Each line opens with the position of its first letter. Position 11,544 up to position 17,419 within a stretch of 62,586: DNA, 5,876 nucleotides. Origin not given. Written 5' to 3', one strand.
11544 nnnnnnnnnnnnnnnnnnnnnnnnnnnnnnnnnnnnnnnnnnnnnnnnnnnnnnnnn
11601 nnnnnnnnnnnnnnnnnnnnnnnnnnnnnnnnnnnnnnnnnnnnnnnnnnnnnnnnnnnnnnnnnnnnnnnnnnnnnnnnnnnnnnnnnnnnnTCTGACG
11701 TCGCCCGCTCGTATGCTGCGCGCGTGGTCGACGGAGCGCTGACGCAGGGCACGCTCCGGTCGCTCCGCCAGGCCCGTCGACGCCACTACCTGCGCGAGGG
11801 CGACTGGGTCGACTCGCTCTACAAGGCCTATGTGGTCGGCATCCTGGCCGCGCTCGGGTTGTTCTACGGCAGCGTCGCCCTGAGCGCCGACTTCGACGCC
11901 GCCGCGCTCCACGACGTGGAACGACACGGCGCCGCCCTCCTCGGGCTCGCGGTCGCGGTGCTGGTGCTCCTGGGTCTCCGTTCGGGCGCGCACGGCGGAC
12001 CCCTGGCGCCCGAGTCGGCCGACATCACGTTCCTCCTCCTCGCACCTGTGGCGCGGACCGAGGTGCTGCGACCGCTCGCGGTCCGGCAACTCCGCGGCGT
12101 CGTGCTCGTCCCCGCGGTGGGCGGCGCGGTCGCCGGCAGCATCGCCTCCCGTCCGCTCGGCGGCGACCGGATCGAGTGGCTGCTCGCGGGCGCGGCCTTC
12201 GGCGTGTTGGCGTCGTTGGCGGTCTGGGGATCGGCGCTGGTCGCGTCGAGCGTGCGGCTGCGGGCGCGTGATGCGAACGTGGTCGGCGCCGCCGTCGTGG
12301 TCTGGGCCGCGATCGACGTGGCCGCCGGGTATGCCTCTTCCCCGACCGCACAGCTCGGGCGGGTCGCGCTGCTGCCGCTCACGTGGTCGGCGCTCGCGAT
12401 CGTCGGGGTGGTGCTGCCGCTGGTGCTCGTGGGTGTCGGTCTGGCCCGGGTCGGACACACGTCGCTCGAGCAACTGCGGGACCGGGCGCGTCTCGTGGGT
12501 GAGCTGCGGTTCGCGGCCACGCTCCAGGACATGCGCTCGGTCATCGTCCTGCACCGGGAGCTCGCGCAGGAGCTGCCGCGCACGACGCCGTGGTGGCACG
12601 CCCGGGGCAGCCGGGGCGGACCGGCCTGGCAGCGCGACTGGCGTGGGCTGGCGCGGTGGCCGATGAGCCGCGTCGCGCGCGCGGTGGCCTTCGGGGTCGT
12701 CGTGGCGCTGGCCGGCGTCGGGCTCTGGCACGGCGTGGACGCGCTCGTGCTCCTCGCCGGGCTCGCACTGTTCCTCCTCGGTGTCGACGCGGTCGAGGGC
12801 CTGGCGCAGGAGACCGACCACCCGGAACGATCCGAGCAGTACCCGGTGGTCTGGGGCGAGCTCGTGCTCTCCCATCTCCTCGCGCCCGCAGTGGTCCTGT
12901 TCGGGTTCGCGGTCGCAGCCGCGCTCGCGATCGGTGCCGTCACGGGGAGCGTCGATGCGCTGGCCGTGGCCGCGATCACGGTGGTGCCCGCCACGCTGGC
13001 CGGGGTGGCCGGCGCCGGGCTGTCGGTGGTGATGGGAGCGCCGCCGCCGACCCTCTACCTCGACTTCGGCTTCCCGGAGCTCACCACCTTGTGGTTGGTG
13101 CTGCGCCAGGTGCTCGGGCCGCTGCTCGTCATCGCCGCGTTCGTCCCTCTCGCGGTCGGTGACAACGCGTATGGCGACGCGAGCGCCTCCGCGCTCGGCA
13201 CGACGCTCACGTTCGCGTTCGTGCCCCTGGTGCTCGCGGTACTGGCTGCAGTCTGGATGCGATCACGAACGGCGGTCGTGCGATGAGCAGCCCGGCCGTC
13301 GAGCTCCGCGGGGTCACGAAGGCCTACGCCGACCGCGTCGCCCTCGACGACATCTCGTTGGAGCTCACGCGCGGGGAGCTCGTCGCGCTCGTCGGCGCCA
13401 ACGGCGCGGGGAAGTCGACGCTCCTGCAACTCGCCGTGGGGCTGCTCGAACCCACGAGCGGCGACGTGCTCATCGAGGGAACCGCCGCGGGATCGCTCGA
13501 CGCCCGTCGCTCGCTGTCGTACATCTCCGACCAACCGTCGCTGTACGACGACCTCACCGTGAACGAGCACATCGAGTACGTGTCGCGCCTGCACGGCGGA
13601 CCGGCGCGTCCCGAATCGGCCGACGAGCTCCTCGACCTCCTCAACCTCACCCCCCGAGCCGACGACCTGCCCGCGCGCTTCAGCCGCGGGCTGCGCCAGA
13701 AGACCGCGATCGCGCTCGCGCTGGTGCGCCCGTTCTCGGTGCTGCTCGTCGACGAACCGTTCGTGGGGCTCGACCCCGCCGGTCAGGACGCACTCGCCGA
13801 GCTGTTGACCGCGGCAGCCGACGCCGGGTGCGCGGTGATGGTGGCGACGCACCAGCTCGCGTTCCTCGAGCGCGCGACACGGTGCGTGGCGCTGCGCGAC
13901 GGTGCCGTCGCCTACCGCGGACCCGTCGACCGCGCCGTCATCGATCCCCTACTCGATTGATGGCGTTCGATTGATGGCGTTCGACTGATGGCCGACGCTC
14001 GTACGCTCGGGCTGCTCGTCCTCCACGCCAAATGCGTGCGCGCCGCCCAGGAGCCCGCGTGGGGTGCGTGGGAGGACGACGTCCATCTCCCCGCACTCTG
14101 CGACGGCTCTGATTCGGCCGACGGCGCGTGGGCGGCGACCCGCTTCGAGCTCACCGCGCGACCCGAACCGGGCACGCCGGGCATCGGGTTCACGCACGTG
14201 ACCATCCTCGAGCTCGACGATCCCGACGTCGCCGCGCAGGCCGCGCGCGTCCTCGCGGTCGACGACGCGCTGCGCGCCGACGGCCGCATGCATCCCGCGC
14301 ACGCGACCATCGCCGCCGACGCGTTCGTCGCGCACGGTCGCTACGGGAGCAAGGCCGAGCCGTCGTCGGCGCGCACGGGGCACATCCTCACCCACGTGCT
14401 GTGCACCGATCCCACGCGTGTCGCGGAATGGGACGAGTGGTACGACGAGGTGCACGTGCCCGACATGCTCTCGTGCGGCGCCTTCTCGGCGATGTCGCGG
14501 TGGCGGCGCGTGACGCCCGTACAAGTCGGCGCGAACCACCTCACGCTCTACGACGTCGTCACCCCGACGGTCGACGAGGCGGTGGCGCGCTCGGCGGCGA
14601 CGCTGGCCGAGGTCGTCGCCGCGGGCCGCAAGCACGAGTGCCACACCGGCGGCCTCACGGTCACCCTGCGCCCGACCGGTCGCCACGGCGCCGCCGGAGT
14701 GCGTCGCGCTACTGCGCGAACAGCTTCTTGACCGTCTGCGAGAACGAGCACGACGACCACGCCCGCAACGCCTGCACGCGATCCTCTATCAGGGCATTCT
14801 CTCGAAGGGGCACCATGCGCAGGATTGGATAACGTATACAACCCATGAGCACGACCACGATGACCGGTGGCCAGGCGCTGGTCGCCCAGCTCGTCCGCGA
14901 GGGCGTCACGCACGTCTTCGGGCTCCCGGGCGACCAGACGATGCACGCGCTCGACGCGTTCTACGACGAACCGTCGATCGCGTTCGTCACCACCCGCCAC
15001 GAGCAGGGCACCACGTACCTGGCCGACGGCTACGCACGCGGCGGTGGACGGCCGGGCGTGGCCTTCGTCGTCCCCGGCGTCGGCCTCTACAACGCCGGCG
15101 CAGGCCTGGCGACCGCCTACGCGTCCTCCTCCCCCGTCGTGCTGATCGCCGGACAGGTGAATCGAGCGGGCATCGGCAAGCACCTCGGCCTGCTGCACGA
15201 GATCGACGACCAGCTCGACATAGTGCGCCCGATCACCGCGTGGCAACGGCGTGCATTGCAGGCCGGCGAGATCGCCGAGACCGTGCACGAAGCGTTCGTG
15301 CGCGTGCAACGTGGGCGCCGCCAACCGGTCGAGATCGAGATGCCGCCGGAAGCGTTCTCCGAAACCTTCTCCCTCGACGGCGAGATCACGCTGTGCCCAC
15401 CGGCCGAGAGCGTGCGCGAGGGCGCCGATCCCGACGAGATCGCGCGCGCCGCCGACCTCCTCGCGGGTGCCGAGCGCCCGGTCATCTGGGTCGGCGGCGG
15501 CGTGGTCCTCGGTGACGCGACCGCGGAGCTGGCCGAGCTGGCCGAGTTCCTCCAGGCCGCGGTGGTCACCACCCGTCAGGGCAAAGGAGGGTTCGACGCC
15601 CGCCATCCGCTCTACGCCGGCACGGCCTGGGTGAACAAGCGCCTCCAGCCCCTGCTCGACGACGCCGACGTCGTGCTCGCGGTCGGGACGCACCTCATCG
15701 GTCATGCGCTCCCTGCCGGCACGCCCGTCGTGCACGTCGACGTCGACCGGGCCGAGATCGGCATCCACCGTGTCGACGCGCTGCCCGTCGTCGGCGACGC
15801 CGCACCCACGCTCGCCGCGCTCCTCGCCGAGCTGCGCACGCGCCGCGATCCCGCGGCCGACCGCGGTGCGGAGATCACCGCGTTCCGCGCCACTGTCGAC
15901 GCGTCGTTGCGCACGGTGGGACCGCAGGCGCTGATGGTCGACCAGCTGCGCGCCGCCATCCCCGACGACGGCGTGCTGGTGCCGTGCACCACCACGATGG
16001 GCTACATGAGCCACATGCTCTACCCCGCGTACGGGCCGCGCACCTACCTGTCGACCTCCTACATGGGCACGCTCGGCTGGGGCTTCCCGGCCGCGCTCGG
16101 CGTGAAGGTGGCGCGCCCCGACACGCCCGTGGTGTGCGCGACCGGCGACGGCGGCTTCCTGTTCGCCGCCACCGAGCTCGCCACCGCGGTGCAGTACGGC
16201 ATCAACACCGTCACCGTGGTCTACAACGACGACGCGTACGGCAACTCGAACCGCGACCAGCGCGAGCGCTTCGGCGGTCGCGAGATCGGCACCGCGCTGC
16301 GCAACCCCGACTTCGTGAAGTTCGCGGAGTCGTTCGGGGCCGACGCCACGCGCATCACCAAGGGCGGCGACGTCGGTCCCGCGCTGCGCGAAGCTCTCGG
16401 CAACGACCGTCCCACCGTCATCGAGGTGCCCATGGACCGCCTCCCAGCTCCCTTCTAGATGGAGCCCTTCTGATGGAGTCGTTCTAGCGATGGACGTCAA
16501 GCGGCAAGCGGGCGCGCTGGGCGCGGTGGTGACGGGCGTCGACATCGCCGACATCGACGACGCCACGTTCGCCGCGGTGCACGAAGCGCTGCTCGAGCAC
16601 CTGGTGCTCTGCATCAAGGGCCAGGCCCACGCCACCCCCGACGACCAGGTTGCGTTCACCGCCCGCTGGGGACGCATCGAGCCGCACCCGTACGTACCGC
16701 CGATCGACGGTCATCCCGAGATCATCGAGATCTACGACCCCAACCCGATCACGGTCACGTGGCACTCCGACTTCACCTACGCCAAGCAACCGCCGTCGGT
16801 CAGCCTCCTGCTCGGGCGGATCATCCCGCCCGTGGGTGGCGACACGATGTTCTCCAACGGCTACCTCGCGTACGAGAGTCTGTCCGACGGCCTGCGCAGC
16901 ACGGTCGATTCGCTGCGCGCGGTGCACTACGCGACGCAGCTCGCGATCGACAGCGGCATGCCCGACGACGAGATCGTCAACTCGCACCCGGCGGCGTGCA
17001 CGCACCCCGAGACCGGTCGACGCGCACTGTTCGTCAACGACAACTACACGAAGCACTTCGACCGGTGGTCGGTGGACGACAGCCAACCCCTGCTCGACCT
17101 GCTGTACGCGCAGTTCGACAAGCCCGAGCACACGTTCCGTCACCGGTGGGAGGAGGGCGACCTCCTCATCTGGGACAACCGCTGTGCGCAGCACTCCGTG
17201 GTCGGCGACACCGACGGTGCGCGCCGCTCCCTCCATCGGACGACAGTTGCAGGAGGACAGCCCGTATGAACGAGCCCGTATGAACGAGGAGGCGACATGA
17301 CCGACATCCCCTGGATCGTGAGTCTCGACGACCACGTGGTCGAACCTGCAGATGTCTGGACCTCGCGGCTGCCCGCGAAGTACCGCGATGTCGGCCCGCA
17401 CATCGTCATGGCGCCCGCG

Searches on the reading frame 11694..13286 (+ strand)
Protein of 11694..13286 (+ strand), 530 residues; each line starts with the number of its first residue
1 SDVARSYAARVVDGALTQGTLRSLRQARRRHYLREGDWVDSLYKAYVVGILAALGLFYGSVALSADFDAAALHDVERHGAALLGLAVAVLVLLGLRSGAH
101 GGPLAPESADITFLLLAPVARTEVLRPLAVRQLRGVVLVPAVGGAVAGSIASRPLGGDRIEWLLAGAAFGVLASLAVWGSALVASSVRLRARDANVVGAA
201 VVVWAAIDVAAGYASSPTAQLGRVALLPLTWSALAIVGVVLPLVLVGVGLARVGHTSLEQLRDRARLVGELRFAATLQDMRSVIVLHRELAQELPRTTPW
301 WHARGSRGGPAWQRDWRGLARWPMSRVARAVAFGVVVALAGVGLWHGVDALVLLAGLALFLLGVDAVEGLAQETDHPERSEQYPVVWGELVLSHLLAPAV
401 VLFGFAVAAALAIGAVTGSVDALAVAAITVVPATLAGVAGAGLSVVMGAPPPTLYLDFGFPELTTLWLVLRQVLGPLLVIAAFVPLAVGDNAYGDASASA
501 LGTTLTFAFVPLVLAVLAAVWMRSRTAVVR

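Call 65: search_protein_families(library=pfam, proteins=[window:11694-13286:+], max_evalue=0.00001)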
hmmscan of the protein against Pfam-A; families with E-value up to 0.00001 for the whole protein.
window:11694-13286:+ (530 aa): 1 family
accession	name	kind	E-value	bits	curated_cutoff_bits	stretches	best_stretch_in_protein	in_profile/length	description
PF19814.4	DUF6297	-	2.7e-06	26.9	29.8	1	83-441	12-361/375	Family of unknown function (DUF6297)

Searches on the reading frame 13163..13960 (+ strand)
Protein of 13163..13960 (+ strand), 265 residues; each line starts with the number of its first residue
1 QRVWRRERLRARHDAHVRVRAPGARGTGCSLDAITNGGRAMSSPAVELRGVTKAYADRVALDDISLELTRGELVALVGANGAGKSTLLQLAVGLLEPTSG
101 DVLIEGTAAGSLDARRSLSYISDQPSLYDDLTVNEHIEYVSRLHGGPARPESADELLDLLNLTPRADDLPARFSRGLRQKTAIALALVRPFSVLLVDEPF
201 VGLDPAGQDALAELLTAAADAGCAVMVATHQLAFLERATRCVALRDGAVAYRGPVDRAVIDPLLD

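Call 65: search_protein_families(library=pfam, proteins=[window:13163-13960:+], max_evalue=0.00001)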
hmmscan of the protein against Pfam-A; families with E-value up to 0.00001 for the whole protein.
window:13163-13960:+ (265 aa): 3 families
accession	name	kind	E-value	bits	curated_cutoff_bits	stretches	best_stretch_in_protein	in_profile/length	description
PF00005.33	ABC_tran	-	4.5e-27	95.7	25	1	61-200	1-136/137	ABC transporter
PF13304.12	AAA_21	-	4.1e-16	60.3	27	1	136-235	169-303/304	AAA domain, putative AbiEii toxin, Type IV TA system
PF02463.25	SMC_N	-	8.3e-06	25.8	40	0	172-244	136-211/220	RecF/RecN/SMC N terminal domain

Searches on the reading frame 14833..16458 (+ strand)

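Call 65: search_protein_families(library=pfam, proteins=[window:14833-16458:+], max_evalue=0.00001)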
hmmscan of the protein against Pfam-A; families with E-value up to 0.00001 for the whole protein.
window:14833-16458:+ (541 aa): 3 families
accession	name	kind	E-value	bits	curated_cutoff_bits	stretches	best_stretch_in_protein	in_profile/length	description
PF02775.26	TPP_enzyme_C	-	3.5e-41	141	21.9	1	393-532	9-151/151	Thiamine pyrophosphate enzyme, C-terminal TPP binding domain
PF02776.23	TPP_enzyme_N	-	9.2e-38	129.1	26.8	1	10-127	1-116/119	Thiamine pyrophosphate enzyme, N-terminal TPP binding domain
PF00205.28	TPP_enzyme_M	-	5.3e-31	107.6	30.4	1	203-330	1-137/137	Thiamine pyrophosphate enzyme, central domain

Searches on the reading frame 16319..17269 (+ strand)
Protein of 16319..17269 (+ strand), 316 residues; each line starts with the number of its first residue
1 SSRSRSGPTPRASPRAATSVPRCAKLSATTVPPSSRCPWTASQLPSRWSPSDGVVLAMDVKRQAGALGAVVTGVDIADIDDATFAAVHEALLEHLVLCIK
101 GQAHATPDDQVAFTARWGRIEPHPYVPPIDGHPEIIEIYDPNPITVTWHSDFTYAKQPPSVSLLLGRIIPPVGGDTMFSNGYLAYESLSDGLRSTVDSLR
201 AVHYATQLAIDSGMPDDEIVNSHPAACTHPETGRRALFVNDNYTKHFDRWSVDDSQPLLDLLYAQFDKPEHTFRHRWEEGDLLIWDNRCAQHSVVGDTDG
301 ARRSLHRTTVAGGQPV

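Call 65: search_protein_families(library=pfam, proteins=[window:16319-17269:+], max_evalue=0.00001)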
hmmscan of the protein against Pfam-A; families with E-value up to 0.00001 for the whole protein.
window:16319-17269:+ (316 aa): 1 family
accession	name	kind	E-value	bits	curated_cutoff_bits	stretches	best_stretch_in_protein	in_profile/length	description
PF02668.22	TauD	-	4e-59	201.1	27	1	64-309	6-267/267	Taurine catabolism dioxygenase TauD, TfdA family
